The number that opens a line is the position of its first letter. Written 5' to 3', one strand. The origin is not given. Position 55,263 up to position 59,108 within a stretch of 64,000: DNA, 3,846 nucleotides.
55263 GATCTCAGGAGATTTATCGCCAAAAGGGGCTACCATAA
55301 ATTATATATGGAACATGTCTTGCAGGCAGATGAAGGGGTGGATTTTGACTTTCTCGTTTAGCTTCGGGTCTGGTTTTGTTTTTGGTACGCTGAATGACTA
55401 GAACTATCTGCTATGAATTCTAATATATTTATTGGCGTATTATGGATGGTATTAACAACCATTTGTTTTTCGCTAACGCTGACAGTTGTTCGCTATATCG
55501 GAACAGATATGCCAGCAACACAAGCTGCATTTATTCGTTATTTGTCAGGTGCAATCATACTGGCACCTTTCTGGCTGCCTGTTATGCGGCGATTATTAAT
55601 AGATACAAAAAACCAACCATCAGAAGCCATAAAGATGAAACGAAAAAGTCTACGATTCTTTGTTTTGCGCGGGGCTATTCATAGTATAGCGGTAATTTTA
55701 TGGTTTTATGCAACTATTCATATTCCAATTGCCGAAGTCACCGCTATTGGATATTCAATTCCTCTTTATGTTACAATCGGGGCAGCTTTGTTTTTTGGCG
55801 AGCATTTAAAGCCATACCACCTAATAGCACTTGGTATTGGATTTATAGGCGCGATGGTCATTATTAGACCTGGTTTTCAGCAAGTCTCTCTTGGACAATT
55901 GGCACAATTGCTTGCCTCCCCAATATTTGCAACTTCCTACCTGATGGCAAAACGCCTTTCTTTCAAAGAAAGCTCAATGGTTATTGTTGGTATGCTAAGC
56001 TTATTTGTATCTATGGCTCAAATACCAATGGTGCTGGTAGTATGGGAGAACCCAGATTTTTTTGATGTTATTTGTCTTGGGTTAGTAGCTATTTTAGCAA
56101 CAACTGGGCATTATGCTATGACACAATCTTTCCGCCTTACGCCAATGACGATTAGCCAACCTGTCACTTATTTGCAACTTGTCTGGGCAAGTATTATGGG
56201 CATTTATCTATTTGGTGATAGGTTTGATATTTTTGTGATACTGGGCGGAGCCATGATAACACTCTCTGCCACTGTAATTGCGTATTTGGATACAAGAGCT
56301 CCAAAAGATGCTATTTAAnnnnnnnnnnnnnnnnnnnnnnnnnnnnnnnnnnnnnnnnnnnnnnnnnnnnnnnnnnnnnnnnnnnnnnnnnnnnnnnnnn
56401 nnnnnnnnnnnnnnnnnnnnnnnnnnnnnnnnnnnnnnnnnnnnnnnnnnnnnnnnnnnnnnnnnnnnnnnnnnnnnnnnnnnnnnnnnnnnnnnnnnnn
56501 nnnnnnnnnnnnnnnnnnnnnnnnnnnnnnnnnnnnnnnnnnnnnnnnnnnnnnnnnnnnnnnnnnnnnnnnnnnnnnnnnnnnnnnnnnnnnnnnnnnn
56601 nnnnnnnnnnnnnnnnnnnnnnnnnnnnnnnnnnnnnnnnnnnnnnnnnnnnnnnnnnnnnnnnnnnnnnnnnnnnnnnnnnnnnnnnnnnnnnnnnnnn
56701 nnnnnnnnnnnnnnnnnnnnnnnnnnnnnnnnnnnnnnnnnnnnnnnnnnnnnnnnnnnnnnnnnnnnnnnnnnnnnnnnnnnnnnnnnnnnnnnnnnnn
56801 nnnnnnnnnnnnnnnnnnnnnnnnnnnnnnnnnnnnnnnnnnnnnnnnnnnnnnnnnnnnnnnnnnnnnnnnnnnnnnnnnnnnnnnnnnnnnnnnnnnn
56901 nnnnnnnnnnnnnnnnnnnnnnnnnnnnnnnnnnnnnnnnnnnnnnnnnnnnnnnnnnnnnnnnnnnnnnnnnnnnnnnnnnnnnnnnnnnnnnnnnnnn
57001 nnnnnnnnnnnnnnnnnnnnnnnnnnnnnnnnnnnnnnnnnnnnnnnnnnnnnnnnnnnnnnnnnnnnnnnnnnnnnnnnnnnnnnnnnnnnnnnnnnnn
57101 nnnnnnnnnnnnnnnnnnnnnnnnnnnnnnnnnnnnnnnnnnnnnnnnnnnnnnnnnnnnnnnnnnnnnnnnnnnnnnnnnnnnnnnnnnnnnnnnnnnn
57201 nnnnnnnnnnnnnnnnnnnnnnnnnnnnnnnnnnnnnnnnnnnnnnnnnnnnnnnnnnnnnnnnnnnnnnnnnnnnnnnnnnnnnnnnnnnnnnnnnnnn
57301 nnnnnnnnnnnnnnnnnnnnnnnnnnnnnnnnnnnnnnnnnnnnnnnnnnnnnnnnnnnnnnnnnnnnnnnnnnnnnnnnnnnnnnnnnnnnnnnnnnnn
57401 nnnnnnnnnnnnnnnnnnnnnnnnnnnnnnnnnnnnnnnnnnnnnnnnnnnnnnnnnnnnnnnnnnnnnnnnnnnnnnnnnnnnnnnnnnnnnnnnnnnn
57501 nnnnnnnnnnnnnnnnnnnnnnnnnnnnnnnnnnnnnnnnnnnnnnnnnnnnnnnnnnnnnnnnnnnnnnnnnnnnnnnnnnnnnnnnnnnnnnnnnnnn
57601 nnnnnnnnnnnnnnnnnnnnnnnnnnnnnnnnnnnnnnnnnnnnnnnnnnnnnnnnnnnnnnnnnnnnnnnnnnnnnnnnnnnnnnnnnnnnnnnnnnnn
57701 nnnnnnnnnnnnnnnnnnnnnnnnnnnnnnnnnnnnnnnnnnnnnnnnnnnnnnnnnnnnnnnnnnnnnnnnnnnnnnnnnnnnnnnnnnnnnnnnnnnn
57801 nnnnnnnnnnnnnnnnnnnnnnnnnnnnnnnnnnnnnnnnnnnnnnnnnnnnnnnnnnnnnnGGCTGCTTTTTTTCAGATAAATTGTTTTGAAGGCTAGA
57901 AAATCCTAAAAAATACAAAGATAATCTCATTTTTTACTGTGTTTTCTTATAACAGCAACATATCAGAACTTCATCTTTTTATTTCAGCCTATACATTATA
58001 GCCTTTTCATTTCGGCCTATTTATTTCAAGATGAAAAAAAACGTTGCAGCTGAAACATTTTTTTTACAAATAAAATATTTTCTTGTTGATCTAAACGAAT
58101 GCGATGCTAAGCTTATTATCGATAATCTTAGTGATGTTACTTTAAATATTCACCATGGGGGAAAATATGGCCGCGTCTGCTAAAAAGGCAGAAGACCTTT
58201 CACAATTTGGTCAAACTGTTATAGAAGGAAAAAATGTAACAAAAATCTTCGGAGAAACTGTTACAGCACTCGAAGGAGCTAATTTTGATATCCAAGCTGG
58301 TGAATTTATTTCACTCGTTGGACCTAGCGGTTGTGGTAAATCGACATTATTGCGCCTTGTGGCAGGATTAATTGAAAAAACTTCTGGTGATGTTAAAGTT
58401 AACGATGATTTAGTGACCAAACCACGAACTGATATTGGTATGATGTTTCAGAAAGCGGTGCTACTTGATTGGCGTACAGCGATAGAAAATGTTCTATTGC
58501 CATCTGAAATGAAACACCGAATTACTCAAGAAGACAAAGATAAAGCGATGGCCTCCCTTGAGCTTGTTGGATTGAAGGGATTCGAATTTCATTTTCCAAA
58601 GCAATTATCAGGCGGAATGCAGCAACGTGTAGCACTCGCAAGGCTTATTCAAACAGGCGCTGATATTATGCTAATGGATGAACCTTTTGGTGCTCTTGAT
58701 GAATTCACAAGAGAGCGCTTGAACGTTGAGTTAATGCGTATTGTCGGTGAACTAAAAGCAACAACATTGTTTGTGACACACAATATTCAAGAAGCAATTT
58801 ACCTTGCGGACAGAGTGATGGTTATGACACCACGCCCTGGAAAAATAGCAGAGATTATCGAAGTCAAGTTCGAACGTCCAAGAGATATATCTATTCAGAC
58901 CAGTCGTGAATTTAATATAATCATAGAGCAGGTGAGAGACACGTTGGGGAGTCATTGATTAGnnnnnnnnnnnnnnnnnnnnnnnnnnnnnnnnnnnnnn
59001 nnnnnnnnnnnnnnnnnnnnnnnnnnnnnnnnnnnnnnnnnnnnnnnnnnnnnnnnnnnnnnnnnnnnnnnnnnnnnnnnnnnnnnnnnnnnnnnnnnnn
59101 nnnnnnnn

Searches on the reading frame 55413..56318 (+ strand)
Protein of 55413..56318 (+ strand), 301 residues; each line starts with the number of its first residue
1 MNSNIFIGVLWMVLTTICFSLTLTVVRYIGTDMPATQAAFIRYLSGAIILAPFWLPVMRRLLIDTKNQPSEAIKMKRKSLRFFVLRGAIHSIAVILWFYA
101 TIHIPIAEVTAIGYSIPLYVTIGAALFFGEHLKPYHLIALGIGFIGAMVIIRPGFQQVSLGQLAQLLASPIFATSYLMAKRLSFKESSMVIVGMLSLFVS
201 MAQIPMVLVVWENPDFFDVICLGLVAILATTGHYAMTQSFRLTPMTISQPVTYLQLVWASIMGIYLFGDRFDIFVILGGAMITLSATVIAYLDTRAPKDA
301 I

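Call 68: search_protein_families(library=ncbifam, proteins=[window:55413-56318:+], max_evalue=1e-8)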
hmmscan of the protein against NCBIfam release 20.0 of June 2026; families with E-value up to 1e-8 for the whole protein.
window:55413-56318:+ (301 aa): 1 family
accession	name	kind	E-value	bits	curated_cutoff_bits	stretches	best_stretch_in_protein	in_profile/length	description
TIGR00950.1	2A78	equivalog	1.8e-10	40.7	230.2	1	24-285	6-262/264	carboxylate/amino acid/amine transporter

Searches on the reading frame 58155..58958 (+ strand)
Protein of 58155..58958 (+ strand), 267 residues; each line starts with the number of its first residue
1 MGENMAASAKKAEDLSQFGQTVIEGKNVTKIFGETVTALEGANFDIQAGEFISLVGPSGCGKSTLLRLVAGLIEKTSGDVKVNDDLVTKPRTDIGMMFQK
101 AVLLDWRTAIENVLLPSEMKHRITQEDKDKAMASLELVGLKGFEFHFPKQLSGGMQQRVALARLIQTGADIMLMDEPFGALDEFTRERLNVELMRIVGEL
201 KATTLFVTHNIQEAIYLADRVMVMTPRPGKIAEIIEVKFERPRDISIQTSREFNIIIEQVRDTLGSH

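Call 68: search_protein_families(library=ncbifam, proteins=[window:58155-58958:+], max_evalue=1e-8)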
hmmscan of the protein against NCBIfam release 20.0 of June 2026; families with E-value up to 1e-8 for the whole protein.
window:58155-58958:+ (267 aa): 177 families (the best 25 are shown)
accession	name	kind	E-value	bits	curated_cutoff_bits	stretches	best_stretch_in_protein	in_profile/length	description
NF040729.1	ABC_ATP_SaoA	equivalog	3.9e-62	209.9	360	1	26-254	5-236/248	ABC transporter ATP-binding protein SaoA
TIGR01184.1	ntrCD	subfamily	1.5e-59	201.3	291.8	1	39-244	1-209/230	nitrate ABC transporter ATP-binding protein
TIGR03265.1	PhnT2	equivalog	1.7e-56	192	457.7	1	23-225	5-209/353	putative 2-aminoethylphosphonate ABC transporter ATP-binding protein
NF008421.0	PRK11248.1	equivalog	5.8e-54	183.3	357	1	36-241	14-219/255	taurine ABC transporter ATP-binding subunit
TIGR01186.1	proV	subfamily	2.4e-51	175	326.6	1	37-231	7-208/363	betaine/proline/choline family ABC transporter ATP-binding protein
TIGR00968.1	3a0106s01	subfamily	2.5e-50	171.2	342.75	1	26-234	4-212/237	sulfate ABC transporter ATP-binding protein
TIGR03415.1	ABC_choXWV_ATP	equivalog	7.8e-49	166.6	483.75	1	26-231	25-243/382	choline ABC transporter ATP-binding protein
NF008420.0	PRK11247.1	equivalog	3.7e-48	163.9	395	1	23-245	13-226/257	aliphatic sulfonates ABC transporter ATP-binding protein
NF006987.0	PRK09452.1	equivalog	6.8e-48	163.2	482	1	11-234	6-229/378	spermidine/putrescine ABC transporter ATP-binding protein PotA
NF008653.0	PRK11650.1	subfamily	2.6e-47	161.6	432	1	23-226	4-210/357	sn-glycerol-3-phosphate ABC transporter ATP-binding protein UgpC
TIGR01187.1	potA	subfamily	2.2e-46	158.5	355.6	1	54-236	1-184/325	polyamine ABC transporter ATP-binding protein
NF043075.1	MMSYN1_0197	equivalog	1.2e-45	156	550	1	22-225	2-207/341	spermidine/putrescine ABC transporter ATP-binding protein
NF008105.0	PRK10851.1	equivalog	2.3e-45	154.9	502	1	23-231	3-215/362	sulfate/thiosulfate ABC transporter ATP-binding protein CysA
NF008513.0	PRK11432.1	equivalog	2e-44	152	496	1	21-233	5-217/351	ferric ABC transporter ATP-binding protein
NF040933.2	ABC_arch_GlcV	equivalog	1.2e-42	146.1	450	1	23-258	3-250/357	glucose ABC transporter ATP-binding protein GlcV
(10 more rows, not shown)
